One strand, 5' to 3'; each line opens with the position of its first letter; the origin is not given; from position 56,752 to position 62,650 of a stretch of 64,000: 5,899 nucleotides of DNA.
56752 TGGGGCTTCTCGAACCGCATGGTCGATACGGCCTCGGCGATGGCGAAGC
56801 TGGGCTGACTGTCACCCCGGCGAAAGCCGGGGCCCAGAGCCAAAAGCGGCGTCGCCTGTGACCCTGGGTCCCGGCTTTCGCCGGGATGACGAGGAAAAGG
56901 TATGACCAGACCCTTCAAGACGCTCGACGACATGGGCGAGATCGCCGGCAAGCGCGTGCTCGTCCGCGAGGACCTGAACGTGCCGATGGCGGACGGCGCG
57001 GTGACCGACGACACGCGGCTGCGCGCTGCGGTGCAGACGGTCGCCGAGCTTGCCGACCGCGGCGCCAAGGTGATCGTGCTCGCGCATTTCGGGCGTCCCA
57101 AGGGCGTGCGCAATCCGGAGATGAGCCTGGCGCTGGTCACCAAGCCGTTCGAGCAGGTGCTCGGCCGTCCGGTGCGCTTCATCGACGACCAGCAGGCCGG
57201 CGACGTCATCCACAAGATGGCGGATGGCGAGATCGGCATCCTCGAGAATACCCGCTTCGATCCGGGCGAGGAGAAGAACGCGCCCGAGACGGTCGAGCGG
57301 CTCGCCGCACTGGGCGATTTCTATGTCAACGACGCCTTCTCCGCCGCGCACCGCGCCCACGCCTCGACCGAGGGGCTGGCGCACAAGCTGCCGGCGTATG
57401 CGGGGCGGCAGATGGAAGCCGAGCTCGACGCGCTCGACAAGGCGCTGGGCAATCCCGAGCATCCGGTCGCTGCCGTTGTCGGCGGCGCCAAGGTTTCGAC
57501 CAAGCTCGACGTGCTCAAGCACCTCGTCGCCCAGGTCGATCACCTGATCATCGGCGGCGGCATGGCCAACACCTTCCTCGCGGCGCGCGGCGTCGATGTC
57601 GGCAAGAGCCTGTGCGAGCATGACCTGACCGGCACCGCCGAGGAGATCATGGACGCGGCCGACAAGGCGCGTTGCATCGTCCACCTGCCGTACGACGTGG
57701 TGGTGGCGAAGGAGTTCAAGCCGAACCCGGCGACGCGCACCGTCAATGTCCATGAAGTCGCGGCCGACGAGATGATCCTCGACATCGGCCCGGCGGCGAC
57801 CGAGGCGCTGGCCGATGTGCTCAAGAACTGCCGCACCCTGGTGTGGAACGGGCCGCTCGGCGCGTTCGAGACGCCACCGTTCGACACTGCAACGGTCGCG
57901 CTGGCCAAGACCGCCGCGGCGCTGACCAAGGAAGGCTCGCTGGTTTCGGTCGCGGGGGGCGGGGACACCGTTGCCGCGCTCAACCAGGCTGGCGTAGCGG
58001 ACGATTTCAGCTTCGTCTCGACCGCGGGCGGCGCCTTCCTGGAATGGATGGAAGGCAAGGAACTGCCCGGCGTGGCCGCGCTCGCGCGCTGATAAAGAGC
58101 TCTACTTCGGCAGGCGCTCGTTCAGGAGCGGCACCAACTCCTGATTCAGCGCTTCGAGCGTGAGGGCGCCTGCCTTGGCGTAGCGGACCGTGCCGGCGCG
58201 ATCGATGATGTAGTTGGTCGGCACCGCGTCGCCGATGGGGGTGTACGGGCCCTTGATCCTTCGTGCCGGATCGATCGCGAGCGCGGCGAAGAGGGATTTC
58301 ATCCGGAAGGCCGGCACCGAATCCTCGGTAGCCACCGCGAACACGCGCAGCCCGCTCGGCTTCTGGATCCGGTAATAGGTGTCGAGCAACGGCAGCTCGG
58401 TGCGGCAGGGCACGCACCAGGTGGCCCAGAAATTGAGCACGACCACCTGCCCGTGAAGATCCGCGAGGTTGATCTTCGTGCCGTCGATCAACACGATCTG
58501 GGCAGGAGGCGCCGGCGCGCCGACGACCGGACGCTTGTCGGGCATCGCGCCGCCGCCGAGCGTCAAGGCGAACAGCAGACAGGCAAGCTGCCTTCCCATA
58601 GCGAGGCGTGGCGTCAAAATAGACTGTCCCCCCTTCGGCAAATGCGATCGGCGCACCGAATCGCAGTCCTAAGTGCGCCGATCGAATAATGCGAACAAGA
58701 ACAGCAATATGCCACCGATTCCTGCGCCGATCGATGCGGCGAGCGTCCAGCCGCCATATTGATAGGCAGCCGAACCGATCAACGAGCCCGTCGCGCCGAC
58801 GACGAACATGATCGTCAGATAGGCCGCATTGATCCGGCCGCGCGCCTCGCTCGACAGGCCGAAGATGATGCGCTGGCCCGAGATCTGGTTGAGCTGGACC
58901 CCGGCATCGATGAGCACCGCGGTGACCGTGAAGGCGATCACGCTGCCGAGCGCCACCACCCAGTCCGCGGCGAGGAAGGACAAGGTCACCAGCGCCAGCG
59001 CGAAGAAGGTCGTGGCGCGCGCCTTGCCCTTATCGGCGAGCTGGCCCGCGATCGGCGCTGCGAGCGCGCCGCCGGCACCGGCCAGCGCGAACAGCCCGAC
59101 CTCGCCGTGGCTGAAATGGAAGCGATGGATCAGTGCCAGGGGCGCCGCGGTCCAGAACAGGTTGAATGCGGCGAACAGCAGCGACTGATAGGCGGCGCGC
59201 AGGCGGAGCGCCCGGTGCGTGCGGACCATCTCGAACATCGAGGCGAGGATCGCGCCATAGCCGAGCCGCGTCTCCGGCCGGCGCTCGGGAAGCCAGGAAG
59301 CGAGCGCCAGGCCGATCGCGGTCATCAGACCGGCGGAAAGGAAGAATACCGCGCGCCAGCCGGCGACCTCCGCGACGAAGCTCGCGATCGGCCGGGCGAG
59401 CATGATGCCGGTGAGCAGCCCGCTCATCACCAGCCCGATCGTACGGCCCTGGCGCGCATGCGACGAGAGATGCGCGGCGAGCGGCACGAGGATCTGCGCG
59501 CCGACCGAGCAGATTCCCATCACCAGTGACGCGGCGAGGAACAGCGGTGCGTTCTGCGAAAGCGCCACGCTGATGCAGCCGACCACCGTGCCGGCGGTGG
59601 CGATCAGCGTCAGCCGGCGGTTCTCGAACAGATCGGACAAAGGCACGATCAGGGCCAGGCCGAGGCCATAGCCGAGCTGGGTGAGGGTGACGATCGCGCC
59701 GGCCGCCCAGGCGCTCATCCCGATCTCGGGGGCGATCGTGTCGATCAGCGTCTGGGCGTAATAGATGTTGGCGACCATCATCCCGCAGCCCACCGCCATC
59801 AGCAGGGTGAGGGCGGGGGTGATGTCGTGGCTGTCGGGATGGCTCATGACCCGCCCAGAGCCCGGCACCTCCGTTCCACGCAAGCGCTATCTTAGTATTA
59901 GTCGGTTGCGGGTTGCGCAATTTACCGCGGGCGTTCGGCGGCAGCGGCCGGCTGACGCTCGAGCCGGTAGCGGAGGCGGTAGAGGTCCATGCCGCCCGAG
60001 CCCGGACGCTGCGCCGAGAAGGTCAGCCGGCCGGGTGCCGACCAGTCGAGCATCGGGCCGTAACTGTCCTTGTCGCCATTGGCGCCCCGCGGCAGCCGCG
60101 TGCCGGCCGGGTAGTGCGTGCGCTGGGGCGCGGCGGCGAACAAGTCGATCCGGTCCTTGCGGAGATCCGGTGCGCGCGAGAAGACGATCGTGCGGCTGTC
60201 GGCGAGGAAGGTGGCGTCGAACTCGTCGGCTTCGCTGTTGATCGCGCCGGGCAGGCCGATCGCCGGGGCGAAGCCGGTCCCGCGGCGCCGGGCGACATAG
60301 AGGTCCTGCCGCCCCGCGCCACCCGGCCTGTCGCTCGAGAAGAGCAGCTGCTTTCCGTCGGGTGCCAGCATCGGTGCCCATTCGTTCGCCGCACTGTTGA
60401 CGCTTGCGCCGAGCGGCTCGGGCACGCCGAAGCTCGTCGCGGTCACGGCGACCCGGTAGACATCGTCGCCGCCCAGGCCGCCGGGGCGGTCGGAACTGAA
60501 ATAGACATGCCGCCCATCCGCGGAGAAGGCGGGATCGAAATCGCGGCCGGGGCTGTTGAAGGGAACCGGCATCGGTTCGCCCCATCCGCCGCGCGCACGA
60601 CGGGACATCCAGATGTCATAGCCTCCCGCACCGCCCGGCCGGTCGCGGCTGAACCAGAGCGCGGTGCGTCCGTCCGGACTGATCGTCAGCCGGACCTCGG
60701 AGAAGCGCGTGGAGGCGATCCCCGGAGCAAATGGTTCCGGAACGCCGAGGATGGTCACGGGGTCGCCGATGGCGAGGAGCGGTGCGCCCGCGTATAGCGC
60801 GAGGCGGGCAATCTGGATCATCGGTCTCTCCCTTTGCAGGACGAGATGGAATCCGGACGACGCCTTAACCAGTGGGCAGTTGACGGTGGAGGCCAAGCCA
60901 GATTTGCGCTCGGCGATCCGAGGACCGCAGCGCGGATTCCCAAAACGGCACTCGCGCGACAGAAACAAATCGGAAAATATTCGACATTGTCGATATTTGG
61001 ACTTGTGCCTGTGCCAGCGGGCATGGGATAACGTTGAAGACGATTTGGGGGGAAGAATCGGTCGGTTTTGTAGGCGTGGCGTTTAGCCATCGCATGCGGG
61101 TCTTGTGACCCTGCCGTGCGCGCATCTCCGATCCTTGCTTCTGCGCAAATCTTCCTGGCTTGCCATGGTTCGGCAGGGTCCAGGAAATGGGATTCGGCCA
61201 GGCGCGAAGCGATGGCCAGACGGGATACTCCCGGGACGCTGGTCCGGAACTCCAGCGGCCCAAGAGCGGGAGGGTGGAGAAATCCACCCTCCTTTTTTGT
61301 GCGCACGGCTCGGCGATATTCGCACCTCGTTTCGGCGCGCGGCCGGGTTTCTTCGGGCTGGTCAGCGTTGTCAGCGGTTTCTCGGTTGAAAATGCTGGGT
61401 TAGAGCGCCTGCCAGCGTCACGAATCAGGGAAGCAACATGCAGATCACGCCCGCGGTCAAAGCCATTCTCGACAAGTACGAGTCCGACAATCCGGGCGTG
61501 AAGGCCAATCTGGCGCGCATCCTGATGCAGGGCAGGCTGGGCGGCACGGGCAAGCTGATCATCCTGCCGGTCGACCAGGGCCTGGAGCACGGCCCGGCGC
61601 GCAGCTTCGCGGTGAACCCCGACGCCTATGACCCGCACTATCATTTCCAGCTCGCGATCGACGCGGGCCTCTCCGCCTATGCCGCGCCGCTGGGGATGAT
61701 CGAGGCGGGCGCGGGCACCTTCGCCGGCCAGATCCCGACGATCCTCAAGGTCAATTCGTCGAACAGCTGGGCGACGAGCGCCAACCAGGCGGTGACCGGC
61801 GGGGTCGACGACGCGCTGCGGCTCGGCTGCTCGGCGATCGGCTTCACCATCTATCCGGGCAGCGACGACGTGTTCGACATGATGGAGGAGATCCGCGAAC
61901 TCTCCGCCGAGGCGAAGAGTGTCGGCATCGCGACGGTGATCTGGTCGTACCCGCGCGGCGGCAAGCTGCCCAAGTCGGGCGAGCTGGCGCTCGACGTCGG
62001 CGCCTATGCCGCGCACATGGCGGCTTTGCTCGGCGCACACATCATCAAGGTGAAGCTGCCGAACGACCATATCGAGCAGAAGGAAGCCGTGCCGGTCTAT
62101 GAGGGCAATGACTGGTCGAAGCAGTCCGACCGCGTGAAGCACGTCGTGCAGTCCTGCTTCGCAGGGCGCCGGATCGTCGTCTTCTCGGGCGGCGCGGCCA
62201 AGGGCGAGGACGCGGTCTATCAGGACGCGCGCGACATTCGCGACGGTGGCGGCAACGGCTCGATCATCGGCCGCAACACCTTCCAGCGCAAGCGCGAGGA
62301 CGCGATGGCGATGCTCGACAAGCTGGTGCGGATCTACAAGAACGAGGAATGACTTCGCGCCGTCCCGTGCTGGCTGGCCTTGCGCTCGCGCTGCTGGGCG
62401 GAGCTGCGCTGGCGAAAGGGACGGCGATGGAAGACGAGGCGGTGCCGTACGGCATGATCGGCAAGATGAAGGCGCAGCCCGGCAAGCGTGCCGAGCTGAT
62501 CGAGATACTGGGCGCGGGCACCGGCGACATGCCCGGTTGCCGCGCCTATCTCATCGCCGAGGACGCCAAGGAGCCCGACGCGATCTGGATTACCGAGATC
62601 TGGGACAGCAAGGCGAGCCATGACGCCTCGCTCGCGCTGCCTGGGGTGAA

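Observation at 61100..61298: Candidate novel structured ncRNA with a pseudoknot, three small hairpins and a terminator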

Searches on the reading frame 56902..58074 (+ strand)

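Call 67: search_protein_families(library=ncbifam, proteins=[window:56902-58074:+])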
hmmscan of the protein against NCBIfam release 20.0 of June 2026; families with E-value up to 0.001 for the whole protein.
window:56902-58074:+ (391 aa): 1 family
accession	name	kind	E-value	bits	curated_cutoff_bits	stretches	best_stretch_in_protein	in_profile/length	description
NF010569.0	PRK13962.1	equivalog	1.6e-130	436.3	883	1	6-391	4-388/645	bifunctional phosphoglycerate kinase/triosephosphate isomerase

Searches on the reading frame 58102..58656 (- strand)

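Call 67: search_protein_families(library=ncbifam, proteins=[window:58102-58656:-])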
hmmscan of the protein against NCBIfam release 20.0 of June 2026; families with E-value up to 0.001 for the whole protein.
window:58102-58656:- (184 aa): 9 families
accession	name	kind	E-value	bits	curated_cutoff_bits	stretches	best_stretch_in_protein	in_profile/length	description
NF002854.0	PRK03147.1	subfamily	1.7e-22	80.1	170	1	40-173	32-168/176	thiol-disulfide oxidoreductase ResA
NF047696.1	ThlDiSintTplARhiz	equivalog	4.9e-15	55.9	230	1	58-110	86-138/219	thiol:disulfide interchange protein TlpA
TIGR00385.1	dsbE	subfamily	1.1e-14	54.4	123.15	1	68-179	62-172/173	DsbE family thiol:disulfide interchange protein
NF041202.1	StoA_CxxC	exception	1.8e-11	44.2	210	1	52-171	36-158/163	endospore biogenesis thiol-disulfide oxidoreductase StoA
NF041054.1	WAxxUGC_long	equivalog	1.2e-09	37.9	300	1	40-112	75-146/354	ResA-like WAxxUGC motif-containing protein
NF011941.0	PRK15412.1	equivalog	1e-08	35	359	1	68-179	67-177/185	thiol:disulfide interchange protein DsbE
TIGR01068.1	thioredoxin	equivalog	1.3e-06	28.5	96.8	1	70-95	15-40/101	thioredoxin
NF008229.0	PRK10996.1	equivalog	1.1e-05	25.1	125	1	57-113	38-95/141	thioredoxin TrxC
NF006898.0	PRK09381.1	equivalog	0.00042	20.7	138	0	71-93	23-45/109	thioredoxin TrxA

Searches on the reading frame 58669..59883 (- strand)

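Call 21: search_protein_families(library=pfam, proteins=[window:58669-59883:-])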
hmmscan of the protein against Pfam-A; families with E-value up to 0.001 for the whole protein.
window:58669-59883:- (404 aa): 1 family
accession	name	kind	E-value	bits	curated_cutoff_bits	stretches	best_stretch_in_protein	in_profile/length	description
PF07690.21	MFS_1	-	3.3e-36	125.4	33.4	2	35-207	7-181/347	Major Facilitator Superfamily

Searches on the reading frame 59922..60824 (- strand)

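Call 21: search_protein_families(library=pfam, proteins=[window:59922-60824:-])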
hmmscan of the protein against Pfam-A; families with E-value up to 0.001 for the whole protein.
window:59922-60824:- (300 aa): 1 family
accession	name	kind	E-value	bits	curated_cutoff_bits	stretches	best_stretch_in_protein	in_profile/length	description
PF07676.18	PD40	-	7.8e-31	105.8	20.9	2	88-124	4-38/38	WD40-like Beta Propeller Repeat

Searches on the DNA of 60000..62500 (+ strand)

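Call 3: search_rna_families(source=window, start=60000, end=62500, threshold=evalue, max_evalue=10, show_alignments=3)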
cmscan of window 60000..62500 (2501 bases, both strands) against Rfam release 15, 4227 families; matches with E-value up to 10: 3.
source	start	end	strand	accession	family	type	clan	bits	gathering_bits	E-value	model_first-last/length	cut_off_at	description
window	61159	61297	+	RF00166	PrrB_RsmZ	Gene; sRNA;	CL00106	20.9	44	0.049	1-133/133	no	PrrB/RsmZ RNA family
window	61533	61566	+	RF01837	toga_FSE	Cis-reg; frameshift_element;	-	17.2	40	6.7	1-29/29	no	togavirus ribosomal frameshift element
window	61803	61854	-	RF01274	sR45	Gene; snRNA; snoRNA; CD-box;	-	15.6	40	4.4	1-55/55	no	Small nucleolar RNA sR45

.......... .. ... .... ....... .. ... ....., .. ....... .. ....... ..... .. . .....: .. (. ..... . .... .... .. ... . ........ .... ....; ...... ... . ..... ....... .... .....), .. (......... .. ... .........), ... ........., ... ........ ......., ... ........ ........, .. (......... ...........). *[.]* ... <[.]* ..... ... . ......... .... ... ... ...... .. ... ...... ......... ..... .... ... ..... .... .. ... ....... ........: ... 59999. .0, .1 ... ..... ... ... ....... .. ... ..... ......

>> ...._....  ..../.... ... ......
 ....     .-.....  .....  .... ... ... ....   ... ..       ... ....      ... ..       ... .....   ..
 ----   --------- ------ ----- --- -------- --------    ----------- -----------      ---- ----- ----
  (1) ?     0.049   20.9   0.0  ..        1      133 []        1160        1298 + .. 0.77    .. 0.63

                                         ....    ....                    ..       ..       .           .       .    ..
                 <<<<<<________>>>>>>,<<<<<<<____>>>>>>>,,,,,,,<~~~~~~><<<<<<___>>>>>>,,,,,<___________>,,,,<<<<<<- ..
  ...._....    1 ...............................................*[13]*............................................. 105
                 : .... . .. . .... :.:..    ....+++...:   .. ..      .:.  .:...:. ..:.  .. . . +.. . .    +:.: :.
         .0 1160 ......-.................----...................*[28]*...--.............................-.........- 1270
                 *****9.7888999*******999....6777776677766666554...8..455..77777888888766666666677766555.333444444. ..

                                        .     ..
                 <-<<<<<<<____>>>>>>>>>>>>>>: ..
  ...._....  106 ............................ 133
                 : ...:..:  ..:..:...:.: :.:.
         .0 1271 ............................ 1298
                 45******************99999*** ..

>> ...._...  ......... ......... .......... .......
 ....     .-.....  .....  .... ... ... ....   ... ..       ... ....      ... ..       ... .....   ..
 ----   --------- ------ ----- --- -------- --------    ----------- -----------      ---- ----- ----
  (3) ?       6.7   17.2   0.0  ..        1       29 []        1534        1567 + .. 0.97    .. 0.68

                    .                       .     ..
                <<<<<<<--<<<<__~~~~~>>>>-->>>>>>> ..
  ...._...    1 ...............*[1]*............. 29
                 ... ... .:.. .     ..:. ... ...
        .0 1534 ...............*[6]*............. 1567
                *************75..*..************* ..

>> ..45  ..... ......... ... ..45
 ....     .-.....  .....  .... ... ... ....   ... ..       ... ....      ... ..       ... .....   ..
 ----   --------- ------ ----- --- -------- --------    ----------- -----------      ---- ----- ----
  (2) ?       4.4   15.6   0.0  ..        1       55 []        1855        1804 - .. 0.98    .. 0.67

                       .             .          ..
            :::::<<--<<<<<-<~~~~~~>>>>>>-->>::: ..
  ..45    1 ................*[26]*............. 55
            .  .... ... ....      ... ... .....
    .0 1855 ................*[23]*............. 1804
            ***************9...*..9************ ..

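Call 47: search_dna_similar(query=window:60940-61300:+, collection=plasmids, mode=distant, max_evalue=0.001, max_rows=10)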
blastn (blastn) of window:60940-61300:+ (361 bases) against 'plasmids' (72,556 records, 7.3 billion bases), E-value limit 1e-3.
No match.

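Call 48: search_dna_similar(query=window:60940-61300:+, collection=phages, mode=distant, max_evalue=0.001, max_rows=10)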
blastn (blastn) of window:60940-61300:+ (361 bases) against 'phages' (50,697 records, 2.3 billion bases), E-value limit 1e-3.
No match.

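Call 62: search_rna_families(source=window, start=60900, end=61440, threshold=evalue, max_evalue=10)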
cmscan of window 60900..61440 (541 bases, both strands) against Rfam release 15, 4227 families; matches with E-value up to 10: 2.
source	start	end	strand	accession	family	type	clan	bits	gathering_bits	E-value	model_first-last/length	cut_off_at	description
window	61159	61297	+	RF00166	PrrB_RsmZ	Gene; sRNA;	CL00106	20.9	44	0.011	1-133/133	no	PrrB/RsmZ RNA family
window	61222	61263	+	RF01090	RF_site4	Cis-reg; frameshift_element;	-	15.8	45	4.1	1-66/66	no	Edr gene ribosomal frameshift signal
